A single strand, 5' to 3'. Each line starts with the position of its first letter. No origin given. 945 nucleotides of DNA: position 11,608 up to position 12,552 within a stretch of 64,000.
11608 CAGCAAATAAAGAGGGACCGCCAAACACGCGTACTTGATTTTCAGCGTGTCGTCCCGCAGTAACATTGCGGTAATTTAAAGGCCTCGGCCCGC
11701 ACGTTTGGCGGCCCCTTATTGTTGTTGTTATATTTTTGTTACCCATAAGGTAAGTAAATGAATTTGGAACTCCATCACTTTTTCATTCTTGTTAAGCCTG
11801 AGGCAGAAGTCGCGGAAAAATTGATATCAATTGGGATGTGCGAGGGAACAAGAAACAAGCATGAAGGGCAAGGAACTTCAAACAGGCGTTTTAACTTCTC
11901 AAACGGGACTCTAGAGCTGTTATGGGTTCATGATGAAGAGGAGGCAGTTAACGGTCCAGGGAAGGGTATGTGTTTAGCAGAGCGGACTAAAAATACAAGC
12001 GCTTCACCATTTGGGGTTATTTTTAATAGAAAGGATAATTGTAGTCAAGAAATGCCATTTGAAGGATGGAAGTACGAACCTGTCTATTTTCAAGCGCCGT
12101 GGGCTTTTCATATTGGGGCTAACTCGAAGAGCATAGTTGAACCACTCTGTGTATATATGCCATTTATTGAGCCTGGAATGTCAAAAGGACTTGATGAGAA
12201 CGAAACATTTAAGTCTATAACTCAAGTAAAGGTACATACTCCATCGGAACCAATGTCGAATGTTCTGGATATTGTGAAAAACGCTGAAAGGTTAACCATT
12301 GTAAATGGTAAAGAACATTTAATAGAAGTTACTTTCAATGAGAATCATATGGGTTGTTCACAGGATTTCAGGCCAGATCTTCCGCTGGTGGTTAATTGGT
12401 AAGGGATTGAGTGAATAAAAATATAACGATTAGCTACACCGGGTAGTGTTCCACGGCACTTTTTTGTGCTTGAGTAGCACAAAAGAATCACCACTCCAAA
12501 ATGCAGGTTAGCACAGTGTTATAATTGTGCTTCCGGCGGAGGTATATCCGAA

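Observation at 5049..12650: Chromosomal integron: degenerate intI plus an array of ~10 same-strand cassettes with attC-like sites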

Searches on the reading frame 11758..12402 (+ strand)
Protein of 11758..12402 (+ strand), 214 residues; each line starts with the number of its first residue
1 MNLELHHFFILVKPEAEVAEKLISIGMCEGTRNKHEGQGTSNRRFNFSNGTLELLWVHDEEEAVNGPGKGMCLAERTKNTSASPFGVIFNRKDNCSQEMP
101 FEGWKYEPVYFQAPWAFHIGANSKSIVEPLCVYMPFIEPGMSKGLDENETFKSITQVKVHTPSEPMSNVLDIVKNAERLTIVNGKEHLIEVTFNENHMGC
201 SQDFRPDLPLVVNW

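Call 7: search_protein_families(library=ncbifam, proteins=[window:11758-12402:+], max_evalue=0.1)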
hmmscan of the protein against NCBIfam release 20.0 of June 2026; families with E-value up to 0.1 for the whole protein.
window:11758-12402:+ (214 aa): 0 families

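Call 11: find_encoding_contigs(protein=window:11758-12402:+, flank=10000, max_places=6)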
Protein window:11758-12402:+ (214 aa): 2 contigs read that carry it; 2 places shown.
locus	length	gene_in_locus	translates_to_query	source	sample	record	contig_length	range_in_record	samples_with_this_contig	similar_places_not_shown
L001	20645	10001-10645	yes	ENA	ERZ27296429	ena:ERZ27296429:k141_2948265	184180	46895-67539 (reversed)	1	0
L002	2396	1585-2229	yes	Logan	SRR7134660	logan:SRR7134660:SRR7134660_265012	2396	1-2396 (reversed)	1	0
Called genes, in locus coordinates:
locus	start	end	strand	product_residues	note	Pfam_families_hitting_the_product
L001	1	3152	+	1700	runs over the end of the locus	PF01436:NHL (weak), PF17170:DUF5128 (weak), PF01436:NHL (weak), PF17170:DUF5128 (weak), PF01436:NHL, PF17170:DUF5128, PF14559:TPR_19 (weak), PF25063:ARM_TT21_C, +34 more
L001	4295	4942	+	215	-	-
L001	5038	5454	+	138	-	-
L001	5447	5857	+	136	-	PF08937:ThsB_TIR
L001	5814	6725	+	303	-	PF00072:Response_reg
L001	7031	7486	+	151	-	-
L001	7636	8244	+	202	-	-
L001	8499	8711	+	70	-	-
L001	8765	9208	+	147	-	-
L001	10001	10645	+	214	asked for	-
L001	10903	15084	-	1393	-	-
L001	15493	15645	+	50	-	-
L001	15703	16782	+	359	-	PF00226:DnaJ, PF01556:DnaJ_C, PF00684:DnaJ_CXXCXGXG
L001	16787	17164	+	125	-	PF13411:MerR_1, PF13591:MerR_2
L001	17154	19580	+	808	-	PF13567:DUF4131, PF03772:Competence, PF00753:Lactamase_B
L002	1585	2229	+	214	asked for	-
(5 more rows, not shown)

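Call 57: search_protein_families(library=padloc, proteins=[window:11758-12402:+], max_evalue=0.01)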
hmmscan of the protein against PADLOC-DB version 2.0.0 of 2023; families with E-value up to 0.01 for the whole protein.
window:11758-12402:+ (214 aa): 0 families

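Call 84: search_protein_families(library=pfam, proteins=[window:11758-12402:+], max_evalue=0.1)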
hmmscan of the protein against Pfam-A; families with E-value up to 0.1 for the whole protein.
window:11758-12402:+ (214 aa): 1 family
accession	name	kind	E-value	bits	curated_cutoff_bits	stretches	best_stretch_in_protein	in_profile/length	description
PF13468.12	Glyoxalase_3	-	0.0027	18.2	25.1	1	5-66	1-60/176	Glyoxalase-like domain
